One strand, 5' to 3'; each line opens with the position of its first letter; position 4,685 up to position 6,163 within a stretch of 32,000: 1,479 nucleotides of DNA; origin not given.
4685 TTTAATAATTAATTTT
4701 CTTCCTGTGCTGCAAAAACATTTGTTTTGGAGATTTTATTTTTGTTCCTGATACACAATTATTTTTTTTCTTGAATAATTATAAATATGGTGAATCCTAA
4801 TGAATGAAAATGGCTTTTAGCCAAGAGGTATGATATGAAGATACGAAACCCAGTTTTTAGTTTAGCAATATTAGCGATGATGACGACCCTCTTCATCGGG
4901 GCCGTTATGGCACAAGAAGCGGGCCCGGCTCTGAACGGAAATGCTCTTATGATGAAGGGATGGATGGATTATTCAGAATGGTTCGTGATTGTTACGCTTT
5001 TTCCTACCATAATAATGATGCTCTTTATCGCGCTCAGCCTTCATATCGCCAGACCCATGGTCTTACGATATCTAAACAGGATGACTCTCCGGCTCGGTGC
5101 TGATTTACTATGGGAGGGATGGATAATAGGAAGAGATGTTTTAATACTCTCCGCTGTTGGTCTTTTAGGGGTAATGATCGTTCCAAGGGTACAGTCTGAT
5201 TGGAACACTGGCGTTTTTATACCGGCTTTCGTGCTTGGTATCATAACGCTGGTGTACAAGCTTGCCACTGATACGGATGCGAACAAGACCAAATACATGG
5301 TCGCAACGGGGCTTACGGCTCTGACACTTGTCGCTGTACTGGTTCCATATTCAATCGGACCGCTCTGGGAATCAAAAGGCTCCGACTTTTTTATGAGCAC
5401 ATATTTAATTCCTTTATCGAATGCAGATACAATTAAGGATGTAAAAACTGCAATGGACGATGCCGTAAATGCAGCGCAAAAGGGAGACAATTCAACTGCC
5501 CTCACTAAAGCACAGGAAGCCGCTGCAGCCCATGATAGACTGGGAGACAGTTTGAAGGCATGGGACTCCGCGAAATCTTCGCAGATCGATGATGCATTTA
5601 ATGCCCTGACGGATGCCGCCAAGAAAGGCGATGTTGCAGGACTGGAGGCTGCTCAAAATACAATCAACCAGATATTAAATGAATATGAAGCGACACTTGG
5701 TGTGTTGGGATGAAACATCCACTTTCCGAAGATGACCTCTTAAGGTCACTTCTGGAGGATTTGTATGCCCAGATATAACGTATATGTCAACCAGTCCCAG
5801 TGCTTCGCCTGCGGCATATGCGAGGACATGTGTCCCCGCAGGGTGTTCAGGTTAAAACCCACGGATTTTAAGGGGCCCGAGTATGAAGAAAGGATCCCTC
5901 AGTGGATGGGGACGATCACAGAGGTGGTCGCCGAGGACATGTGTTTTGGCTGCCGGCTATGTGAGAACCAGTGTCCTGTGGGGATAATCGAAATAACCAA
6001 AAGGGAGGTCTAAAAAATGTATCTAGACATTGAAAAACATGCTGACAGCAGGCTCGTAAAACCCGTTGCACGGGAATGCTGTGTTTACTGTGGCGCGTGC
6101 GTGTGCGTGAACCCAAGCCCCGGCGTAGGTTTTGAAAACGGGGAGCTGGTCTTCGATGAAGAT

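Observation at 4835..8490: Membrane protein - ferredoxin - FrhB-like - pentaheme cytochrome cluster: possible F420H2/ferredoxin-to-extracellular-cytochrome route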

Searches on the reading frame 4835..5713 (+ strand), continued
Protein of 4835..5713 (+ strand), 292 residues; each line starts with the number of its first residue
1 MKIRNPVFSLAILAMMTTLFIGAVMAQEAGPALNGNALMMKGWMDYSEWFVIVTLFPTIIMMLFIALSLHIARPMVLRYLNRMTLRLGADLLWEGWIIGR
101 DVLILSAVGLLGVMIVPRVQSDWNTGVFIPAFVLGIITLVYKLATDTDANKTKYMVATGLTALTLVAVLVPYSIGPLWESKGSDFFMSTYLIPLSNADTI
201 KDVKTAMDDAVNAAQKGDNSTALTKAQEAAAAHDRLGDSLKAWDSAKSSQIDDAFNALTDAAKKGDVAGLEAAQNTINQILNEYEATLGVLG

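Call 55: find_related_loci(query=A2, collection=metagenome_contigs, flank=5000)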
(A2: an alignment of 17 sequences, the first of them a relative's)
Query A2 (292 aa) in metagenome_contigs; peptide patterns used: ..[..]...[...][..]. (x = any residue, [..] = any of these).
600 stretches matched a pattern (row limit reached: there are more); 544 encode a relative of the query (tblastn E <= 1e-3); the best 80 are kept; 80 distinct loci.
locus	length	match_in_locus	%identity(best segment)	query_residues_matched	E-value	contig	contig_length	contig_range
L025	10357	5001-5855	77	7-291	5e-149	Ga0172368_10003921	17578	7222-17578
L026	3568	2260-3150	31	52-264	5e-15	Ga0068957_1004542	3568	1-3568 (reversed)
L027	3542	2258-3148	41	36-175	8e-15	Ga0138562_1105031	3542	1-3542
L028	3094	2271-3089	41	36-175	6e-15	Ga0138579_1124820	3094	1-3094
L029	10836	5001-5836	38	47-175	9e-15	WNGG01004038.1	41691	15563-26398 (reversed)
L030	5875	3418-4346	34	52-232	1e-14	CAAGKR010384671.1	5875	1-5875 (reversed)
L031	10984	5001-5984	36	36-175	1e-14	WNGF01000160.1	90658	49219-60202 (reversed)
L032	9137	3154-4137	36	36-175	1e-14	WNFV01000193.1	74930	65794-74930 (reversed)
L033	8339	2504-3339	37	47-175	2e-14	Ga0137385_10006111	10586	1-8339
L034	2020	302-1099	35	36-217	3e-14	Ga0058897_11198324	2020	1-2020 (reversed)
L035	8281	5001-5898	36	47-196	4e-14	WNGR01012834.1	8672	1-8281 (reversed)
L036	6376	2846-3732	38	36-197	6e-14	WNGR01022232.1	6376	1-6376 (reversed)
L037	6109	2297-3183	38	36-197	6e-14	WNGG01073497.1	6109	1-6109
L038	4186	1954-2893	35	47-217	6e-14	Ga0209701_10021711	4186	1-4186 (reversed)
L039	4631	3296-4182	38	36-197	6e-14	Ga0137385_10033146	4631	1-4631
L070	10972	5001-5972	28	31-184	3e-13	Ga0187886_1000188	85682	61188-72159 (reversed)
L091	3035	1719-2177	31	45-196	9e-13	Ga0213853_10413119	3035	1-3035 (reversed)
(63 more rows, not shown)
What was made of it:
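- On g1-like/g2-like membrane redox module (undescribed; defined in this session): The pattern LR[LF]GAD[LIV][WL]W retrieved at least 544 confirmed loci (call 55).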

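Call 59: search_protein_families(library=ncbifam, proteins=[L031:2959-4893:+, L031:4890-5540:+, L031:5556-6197:+, L070:2806-4899:+], max_evalue=0.001)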
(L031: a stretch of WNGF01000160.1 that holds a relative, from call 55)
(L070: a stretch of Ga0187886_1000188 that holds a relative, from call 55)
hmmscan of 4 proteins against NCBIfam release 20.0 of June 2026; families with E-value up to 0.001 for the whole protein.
L031:2959-4893:+ (644 aa): 114 families (the best 25 are shown)
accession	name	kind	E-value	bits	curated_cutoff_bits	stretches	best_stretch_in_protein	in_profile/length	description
NF009410.0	PRK12771.1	subfamily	4.4e-138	461.3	516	1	158-634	47-518/566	NAD(P)-binding protein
NF009454.0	PRK12814.1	equivalog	1.6e-129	433.2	916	1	158-637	101-584/657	putative NADPH-dependent glutamate synthase small subunit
NF009414.0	PRK12778.1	equivalog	1.5e-101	340.9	1103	1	160-560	338-750/752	bifunctional dihydroorotate dehydrogenase B NAD binding subunit/NADPH-dependent glutamate synthase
TIGR01316.1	gltA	equivalog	8.2e-99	331.4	471.75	1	159-559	36-449/449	NADPH-dependent glutamate synthase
TIGR03315.1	Se_ygfK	equivalog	1.6e-93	313.8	835.3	1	155-633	441-893/1012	putative selenate reductase subunit YgfK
NF010590.0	PRK13984.1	equivalog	4.4e-86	289.4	946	1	161-561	198-608/611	putative oxidoreductase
NF009413.0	PRK12775.1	equivalog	1.1e-79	268.4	1895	1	161-561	341-756/1006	putative trifunctional 2-polyprenylphenol hydroxylase/glutamate synthase subunit beta/ferritin domain-containing protein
TIGR01318.1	gltD_gamma_fam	subfamily_domain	3.3e-70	237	482.95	1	160-560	49-466/467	glutamate synthase, small subunit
NF009409.0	PRK12770.1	subfamily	3.7e-69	233.5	343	1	245-561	14-352/360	putative glutamate synthase subunit beta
NF009408.0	PRK12769.1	equivalog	9.6e-69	232.1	1003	1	161-560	236-652/659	formate-dependent uric acid utilization protein AegA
TIGR01317.1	GOGAT_sm_gam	subfamily_domain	6.4e-66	223.2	447.7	1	161-559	52-478/485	glutamate synthase small subunit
NF009415.0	PRK12779.1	equivalog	3.8e-64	217.1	1519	1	163-555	212-622/944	putative bifunctional glutamate synthase subunit beta/2-polyprenylphenol hydroxylase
NF009451.0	PRK12809.1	equivalog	7.7e-58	196.2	1154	1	159-553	217-628/639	formate-dependent uric acid utilization protein YgfT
NF045663.1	diclust_near_Sec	equivalog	1.2e-49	169.1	530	2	159-349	18-202/759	pyridine nucleotide-disulfide oxidoreductase/dicluster-binding protein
TIGR01292.1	TRX_reduct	equivalog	2.5e-15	56.1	343.45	2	382-559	143-300/300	thioredoxin-disulfide reductase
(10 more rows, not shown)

L031:4890-5540:+ (216 aa): 0 families

L031:5556-6197:+ (213 aa): 0 families

L070:2806-4899:+ (697 aa): 104 families (the best 25 are shown)
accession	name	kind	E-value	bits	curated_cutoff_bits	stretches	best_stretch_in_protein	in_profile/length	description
NF009410.0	PRK12771.1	subfamily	3.5e-140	468.3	516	2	171-647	45-520/566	NAD(P)-binding protein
NF009454.0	PRK12814.1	equivalog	4.2e-113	379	916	1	168-644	96-574/657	putative NADPH-dependent glutamate synthase small subunit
NF009414.0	PRK12778.1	equivalog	1.2e-91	308.2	1103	1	175-571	338-750/752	bifunctional dihydroorotate dehydrogenase B NAD binding subunit/NADPH-dependent glutamate synthase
TIGR01316.1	gltA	equivalog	1.5e-90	304.2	471.75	1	172-570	34-449/449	NADPH-dependent glutamate synthase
NF010590.0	PRK13984.1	equivalog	6.4e-86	288.8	946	1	174-572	196-608/611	putative oxidoreductase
TIGR03315.1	Se_ygfK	equivalog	6.1e-80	268.9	835.3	1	173-581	444-845/1012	putative selenate reductase subunit YgfK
NF009413.0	PRK12775.1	equivalog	1e-75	255.3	1895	1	176-574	341-758/1006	putative trifunctional 2-polyprenylphenol hydroxylase/glutamate synthase subunit beta/ferritin domain-containing protein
TIGR01318.1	gltD_gamma_fam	subfamily_domain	1.1e-72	245.1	482.95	1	175-570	49-465/467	glutamate synthase, small subunit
NF009409.0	PRK12770.1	subfamily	5e-66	223.2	343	1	257-573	13-353/360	putative glutamate synthase subunit beta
NF009408.0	PRK12769.1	equivalog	3.4e-63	213.8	1003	1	176-571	236-652/659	formate-dependent uric acid utilization protein AegA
NF009415.0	PRK12779.1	equivalog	2e-60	204.8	1519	1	178-569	212-625/944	putative bifunctional glutamate synthase subunit beta/2-polyprenylphenol hydroxylase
NF009451.0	PRK12809.1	equivalog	9.5e-59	199.2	1154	1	174-565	217-629/639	formate-dependent uric acid utilization protein YgfT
TIGR01317.1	GOGAT_sm_gam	subfamily_domain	4e-55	187.6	447.7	1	174-573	50-481/485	glutamate synthase small subunit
NF045663.1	diclust_near_Sec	equivalog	2.6e-46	158.1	530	2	171-359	15-201/759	pyridine nucleotide-disulfide oxidoreductase/dicluster-binding protein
TIGR01292.1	TRX_reduct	equivalog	4.6e-20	71.6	343.45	2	389-570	137-300/300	thioredoxin-disulfide reductase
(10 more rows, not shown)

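Call 60: search_protein_families(library=pfam, proteins=[L031:2959-4893:+, L013:10387-10911:+, L091:2289-2825:+], max_evalue=0.01)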
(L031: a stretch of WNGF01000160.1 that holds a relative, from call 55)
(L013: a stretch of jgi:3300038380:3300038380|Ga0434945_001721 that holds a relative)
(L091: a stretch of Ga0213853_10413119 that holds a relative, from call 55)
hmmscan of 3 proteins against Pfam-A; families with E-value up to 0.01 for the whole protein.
L031:2959-4893:+ (644 aa): 28 families (the best 25 are shown)
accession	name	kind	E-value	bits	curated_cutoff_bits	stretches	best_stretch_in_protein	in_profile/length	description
PF07992.20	Pyr_redox_2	-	5.3e-32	111.9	26.1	1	251-548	2-291/291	Pyridine nucleotide-disulphide oxidoreductase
PF14691.11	Fer4_20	-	1.2e-20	73.8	25.8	1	159-236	30-110/113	Dihydroprymidine dehydrogenase domain II, 4Fe-4S cluster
PF13738.12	Pyr_redox_3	-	8.7e-13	48.6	30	1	338-532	127-305/305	Pyridine nucleotide-disulphide oxidoreductase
PF00037.32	Fer4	-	6.4e-11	42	21.1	2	6-27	2-23/24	4Fe-4S binding domain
PF01266.30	DAO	-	8.4e-10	39.1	27.9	1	251-285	1-35/353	FAD dependent oxidoreductase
PF13450.12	NAD_binding_8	-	1.1e-09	38.8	21.9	1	254-289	1-36/68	NAD(P)-binding Rossmann-like domain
PF12831.13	FAD_oxidored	-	6.5e-09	36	27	1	252-292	2-42/416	FAD dependent oxidoreductase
PF12838.12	Fer4_7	-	1.8e-08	35.1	27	1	11-76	1-51/52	4Fe-4S dicluster domain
PF01946.23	Thi4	-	4.2e-08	33.2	26.2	1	252-310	20-77/235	Thi4 family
PF00070.33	Pyr_redox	-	6e-08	33.5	22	1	251-282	1-32/82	Pyridine nucleotide-disulphide oxidoreductase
PF12837.12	Fer4_6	-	4.7e-07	29.9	25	1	5-27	2-24/24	4Fe-4S binding domain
PF13484.11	Fer4_16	-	2.6e-06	28.5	30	1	11-75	1-65/66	4Fe-4S double cluster binding domain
PF01593.30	Amino_oxidase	-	4.4e-06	26.7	19.8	1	260-286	2-28/443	Flavin containing amine oxidoreductase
PF01134.28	GIDA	-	6.9e-06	25.8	22.1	1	252-311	2-61/391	Glucose inhibited division protein A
PF13187.11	Fer4_9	-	1.5e-05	25.4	27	1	11-77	1-51/52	4Fe-4S dicluster domain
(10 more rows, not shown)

L013:10387-10911:+ (174 aa): 0 families

L091:2289-2825:+ (178 aa): 15 families
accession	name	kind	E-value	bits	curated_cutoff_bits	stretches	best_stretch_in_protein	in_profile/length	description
PF12838.12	Fer4_7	-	1e-08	36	27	1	15-82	1-52/52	4Fe-4S dicluster domain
PF00037.32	Fer4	-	1.3e-08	34.7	21.1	2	15-31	7-23/24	4Fe-4S binding domain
PF13187.11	Fer4_9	-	3.3e-08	33.9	27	2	67-83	1-17/52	4Fe-4S dicluster domain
PF14697.11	Fer4_21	-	9.1e-08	32.6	35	2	11-33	36-59/59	4Fe-4S dicluster domain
PF12837.12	Fer4_6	-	1.2e-07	31.8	25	2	11-30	4-23/24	4Fe-4S binding domain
PF12797.12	Fer4_2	-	1.3e-07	31.6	24.5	2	11-28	5-22/22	4Fe-4S binding domain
PF13183.11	Fer4_8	-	1.4e-07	32.4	27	1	12-82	1-68/68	4Fe-4S dicluster domain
PF13237.11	Fer4_10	-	2.3e-07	31.1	25.5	1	11-28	4-21/53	4Fe-4S dicluster domain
PF13534.11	Fer4_17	-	3e-07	31.3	22.2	1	15-82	1-60/61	4Fe-4S dicluster domain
PF25160.1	LdpA_Fe-S-bd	-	3e-06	27.4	27.6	0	12-33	24-45/49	LdpA Fe-S cluster-binding domain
PF13484.11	Fer4_16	-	7.3e-06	27.1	30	1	15-35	1-21/66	4Fe-4S double cluster binding domain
PF12800.12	Fer4_4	-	2.9e-05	24.5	24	1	67-80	3-16/17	4Fe-4S binding domain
PF13746.11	Fer4_18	-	0.0036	17.9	27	0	12-30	57-75/114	4Fe-4S dicluster domain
PF17179.9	Fer4_22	-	0.0043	18.3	27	0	15-33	1-20/95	4Fe-4S dicluster domain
PF12798.12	Fer4_3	-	0.0078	17.4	27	0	68-82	1-15/15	4Fe-4S binding domain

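Call 73: search_protein_families(library=pfam, proteins=[P0166, P0157, P0213], max_evalue=1)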
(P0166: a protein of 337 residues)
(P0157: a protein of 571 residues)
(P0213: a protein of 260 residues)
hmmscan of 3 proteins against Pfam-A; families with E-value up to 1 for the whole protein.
P0166 (337 aa): 14 families
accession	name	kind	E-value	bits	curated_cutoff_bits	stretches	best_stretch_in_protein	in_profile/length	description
PF24564.1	DUF7605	-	2.4e-05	24.7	27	0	175-222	52-99/183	Domain of unknown function (DUF7605)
PF18660.6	Tsi6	-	5.8e-05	23.6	26.9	1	280-320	8-49/83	Tsi6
PF15821.10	DUF4709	-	6.3e-05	23.8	27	0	62-111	37-85/110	Domain of unknown function (DUF4709)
PF18075.7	FtsX_ECD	-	0.003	18.6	23.5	1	275-326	34-85/96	FtsX extracellular domain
PF14276.11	DUF4363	-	0.0031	17.9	27.5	1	152-189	11-48/107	Domain of unknown function (DUF4363)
PF08687.16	ASD2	-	0.0057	16.8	26.4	1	41-138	63-159/289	Apx/Shroom domain ASD2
PF14361.12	RsbRD_N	-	0.011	16.8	24.3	0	85-139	22-76/104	RsbT co-antagonist protein rsbRD N-terminal domain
PF18077.6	DUF5595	-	0.082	13.4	29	0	281-312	30-61/73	Domain of unknown function (DUF5595)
PF01442.23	Apolipoprotein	-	0.099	12.8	90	0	41-113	102-174/190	Apolipoprotein A1/A4/E domain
PF00931.28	NB-ARC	-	0.12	12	23.5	0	173-229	150-206/248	NB-ARC domain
PF12731.12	Mating_N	-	0.19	12.3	21.4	0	183-215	41-73/95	Mating-type protein beta 1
PF07827.16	KNTase_C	-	0.51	10.6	26.4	0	164-195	98-129/132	KNTase C-terminal domain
PF07034.17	ORC3_N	-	0.51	10.1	25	0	172-217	38-83/328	Origin recognition complex (ORC) subunit 3 N-terminus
PF13166.12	AAA_13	-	0.78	8.8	36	1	145-324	288-466/713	AAA domain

P0157 (571 aa): 1 family
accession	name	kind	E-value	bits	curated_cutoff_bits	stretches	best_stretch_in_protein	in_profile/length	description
PF06819.16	Arc_PepC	-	0.53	10.9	23.4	0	406-482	11-88/110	Archaeal Peptidase A24 C-terminal Domain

P0213 (260 aa): 22 families
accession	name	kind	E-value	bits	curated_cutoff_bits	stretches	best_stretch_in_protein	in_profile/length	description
PF14276.11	DUF4363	-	3.3e-05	24.3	27.5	1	61-104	9-52/107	Domain of unknown function (DUF4363)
PF24564.1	DUF7605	-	4.2e-05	24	27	1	86-139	52-105/183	Domain of unknown function (DUF7605)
PF19489.4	SLT_4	-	0.00031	20.8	27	1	187-224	79-118/184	Transglycosylase SLT domain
PF11827.13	DUF3347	-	0.0015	19.8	25.5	1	179-234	6-62/93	Protein of unknown function (DUF3347)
PF03980.19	Nnf1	-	0.003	18.3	23.7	1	132-212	28-99/110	Nnf1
PF24740.1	DUF7691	-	0.003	18.1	27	1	167-236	1-70/204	Domain of unknown function (DUF7691)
PF10593.14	Z1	-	0.0088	16.1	25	1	65-139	45-118/228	Z1 domain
PF13373.11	Dsc3_C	-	0.02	15.5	25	0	171-257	16-102/145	DSC E3 ubiquitin ligase complex subunit 3, C-terminal domain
PF07361.16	Cytochrom_B562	-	0.025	15.6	30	1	52-98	50-96/102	Cytochrome b562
PF06160.17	EzrA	-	0.026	13.3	39.6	0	57-116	164-222/557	Septation ring formation regulator, EzrA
PF01814.28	Hemerythrin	-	0.057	14.3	25.3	1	65-148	12-94/127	Hemerythrin HHE cation binding domain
PF18870.6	HEPN_RES_NTD1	-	0.085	13.6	27.4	0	86-107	100-121/131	HEPN/RES N-terminal domain 1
PF21607.2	FabD_helical_ins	-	0.095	13.3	27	0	194-230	18-54/80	[Acyl-carrier-protein] S-malonyltransferase, inserted helical domain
PF20990.2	DUF2207_C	-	0.099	12.8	33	0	73-112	88-128/247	Predicted membrane protein (DUF2207) C-terminal domain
PF00931.28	NB-ARC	-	0.11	12.2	23.5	1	91-137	157-203/248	NB-ARC domain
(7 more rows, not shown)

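Call 74: search_solved_structures(query=A2, max_evalue=10)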
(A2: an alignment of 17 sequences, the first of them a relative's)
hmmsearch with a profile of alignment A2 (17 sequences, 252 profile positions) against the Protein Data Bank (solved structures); distinct sequences matched with E-value up to 10: 3.
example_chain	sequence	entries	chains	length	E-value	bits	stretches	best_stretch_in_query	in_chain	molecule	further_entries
1pxr_A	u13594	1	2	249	0.62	12.6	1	138-188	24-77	Bacteriorhodopsin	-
3utw_A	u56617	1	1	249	1.2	11.7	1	138-188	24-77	Bacteriorhodopsin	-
7q35_A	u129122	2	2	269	1.3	11.6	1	137-188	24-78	Bacteriorhodopsin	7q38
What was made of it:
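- Tried and rejected: g1 family profile against PDB sequences: nothing (best E 0.6, call 74).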

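Call 85: search_dna_similar(query=L031:4890-5537:+, collection=plasmids, mode=protein, max_evalue=0.00001, max_rows=15)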
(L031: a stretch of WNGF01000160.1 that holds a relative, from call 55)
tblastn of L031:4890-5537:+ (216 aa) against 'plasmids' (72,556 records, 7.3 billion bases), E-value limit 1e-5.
No match.
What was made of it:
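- Tried and rejected: tblastn of a non-Methanoperedens g1-like protein against 72,556 plasmids: no match (call 85).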

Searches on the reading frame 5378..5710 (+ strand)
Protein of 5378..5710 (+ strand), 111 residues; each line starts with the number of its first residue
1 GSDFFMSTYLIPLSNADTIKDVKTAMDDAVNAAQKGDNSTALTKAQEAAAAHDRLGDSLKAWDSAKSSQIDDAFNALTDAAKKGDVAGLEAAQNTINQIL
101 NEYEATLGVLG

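Call 73: search_protein_families(library=pfam, proteins=[window:5378-5710:+], max_evalue=1)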
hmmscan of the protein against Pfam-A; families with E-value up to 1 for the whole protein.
seq(111 aa): 6 families
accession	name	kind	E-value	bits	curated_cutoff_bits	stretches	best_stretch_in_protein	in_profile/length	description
PF25211.1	DUF7839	-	0.047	14.3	27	1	11-57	47-94/101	Domain of unknown function (DUF7839)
PF10991.15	Enc34_ssDNA-bd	-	0.047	13.8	26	1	5-42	28-65/176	Enterobacter phage Enc34, ssDNA-binding protein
PF14276.11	DUF4363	-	0.14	12.6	27.5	0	12-49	53-90/107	Domain of unknown function (DUF4363)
PF22281.1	DUF6959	-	0.15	12.7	27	0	16-52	32-68/88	Family of unknown function (DUF6959)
PF20271.3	CATASP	-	0.74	10.2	29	1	51-95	2-47/86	CATRA-Associated Small Protein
PF07361.16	Cytochrom_B562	-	0.78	10.8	30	0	16-103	19-97/102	Cytochrome b562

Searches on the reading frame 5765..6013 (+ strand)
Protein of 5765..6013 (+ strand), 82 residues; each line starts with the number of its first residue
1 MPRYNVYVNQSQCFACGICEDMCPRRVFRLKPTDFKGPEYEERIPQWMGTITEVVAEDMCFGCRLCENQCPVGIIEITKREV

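Call 3: search_protein_families(library=pfam, proteins=[window:5765-6013:+], max_evalue=0.01)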
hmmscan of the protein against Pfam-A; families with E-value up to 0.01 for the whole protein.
window:5765-6013:+ (82 aa): 15 families
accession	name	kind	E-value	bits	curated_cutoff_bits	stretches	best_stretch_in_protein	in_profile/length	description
PF00037.32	Fer4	-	1.1e-11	44.5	21.1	2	6-27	1-22/24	4Fe-4S binding domain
PF12838.12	Fer4_7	-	1.4e-10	41.9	27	1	12-74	1-52/52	4Fe-4S dicluster domain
PF13183.11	Fer4_8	-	2.2e-09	38.2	27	1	11-74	3-68/68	4Fe-4S dicluster domain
PF14697.11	Fer4_21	-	7e-09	36.1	35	1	54-76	35-58/59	4Fe-4S dicluster domain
PF25160.1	LdpA_Fe-S-bd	-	2.8e-08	33.8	27.6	2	53-78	21-46/49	LdpA Fe-S cluster-binding domain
PF13187.11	Fer4_9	-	3.3e-08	33.9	27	1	12-74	1-51/52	4Fe-4S dicluster domain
PF12797.12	Fer4_2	-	8.2e-08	32.2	24.5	2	5-24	2-21/22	4Fe-4S binding domain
PF12800.12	Fer4_4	-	7.7e-07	29.4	24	1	58-73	2-17/17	4Fe-4S binding domain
PF13484.11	Fer4_16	-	1.9e-06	29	30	1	12-72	1-65/66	4Fe-4S double cluster binding domain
PF13237.11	Fer4_10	-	3.9e-06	27.1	25.5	1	6-71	2-53/53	4Fe-4S dicluster domain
PF17179.9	Fer4_22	-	1.3e-05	26.4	27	0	40-74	61-95/95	4Fe-4S dicluster domain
PF12837.12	Fer4_6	-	2.8e-05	24.3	25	1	55-75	4-24/24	4Fe-4S binding domain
PF13534.11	Fer4_17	-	4.3e-05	24.4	22.2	1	12-74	1-60/61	4Fe-4S dicluster domain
PF12798.12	Fer4_3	-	8e-05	23.6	27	1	60-74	1-15/15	4Fe-4S binding domain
PF13370.11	Fer4_13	-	0.0012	19.9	24.5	1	8-29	1-21/58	4Fe-4S single cluster domain of Ferredoxin I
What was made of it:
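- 5765..6013 (+): g2: dedicated 2x[4Fe-4S] ferredoxin with an invariant Trp-Met in the insert between the two cluster motifs. Proposed electron bridge between g3 and g1. Call 3 (Fer4 families).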

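Call 4: search_protein_families(library=ncbifam, proteins=[window:5765-6013:+], max_evalue=0.01)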
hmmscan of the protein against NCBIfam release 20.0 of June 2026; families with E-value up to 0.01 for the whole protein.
window:5765-6013:+ (82 aa): 68 families (the best 25 are shown)
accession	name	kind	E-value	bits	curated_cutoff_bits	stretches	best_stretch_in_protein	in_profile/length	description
NF007205.0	PRK09626.1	equivalog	4.9e-11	42.6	93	1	5-80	11-76/105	2-oxoglutarate-acceptor oxidoreductase subunit OorD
NF042909.1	FMH_DH_FwdF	exception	1.6e-09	37.3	375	1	6-77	133-197/336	tungsten-dependent formylmethanofuran dehydrogenase subunit FwdF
TIGR02936.1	fdxN_nitrog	equivalog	1.7e-09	37.7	80.55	1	1-72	11-84/91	ferredoxin III, nif-specific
NF040864.1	HgcB_ferredoxin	equivalog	2.4e-09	36.9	99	1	8-78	11-64/93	mercury methylation ferredoxin HgcB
TIGR01971.1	NuoI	subfamily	1e-08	34.8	113.05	2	6-30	76-100/121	NADH-quinone oxidoreductase, chain I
NF005504.0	PRK07118.1-3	equivalog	1.2e-08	34.6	437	1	8-78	168-239/293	Fe-S cluster domain-containing protein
NF038196.1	ferrodoxin_EFR1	subfamily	1.8e-08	34.7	75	2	48-80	174-206/242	EFR1 family ferrodoxin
NF004536.0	PRK05888.1-1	equivalog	2.9e-08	33.2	212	2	7-41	93-126/180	NADH-quinone oxidoreductase subunit NuoI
NF058577.1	FdxA_fam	equivalog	8.9e-08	32.2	65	2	7-24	3-20/52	4Fe-4S ferredoxin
NF041836.1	rnfB_Methano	equivalog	1.2e-07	31.5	445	1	7-79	167-237/265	Rnf electron transport complex subunit RnfB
NF040684.1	PorD_Arch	equivalog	1.7e-07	31.2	120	1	53-79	57-83/85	pyruvate synthase subunit PorD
NF040612.1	F420_dehyd_FpoI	exception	2.1e-07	30.8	180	1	36-81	21-65/135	F420H2 dehydrogenase subunit FpoI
TIGR03294.1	FrhG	equivalog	4.7e-07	29.8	245.5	2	51-79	167-195/228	coenzyme F420 hydrogenase subunit gamma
NF005505.0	PRK07118.1-4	equivalog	7.2e-07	28.9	378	1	8-79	168-237/265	Fe-S cluster domain-containing protein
NF006808.0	PRK09326.1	equivalog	9.1e-07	28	444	1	50-80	4-34/341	F420H2 dehydrogenase subunit F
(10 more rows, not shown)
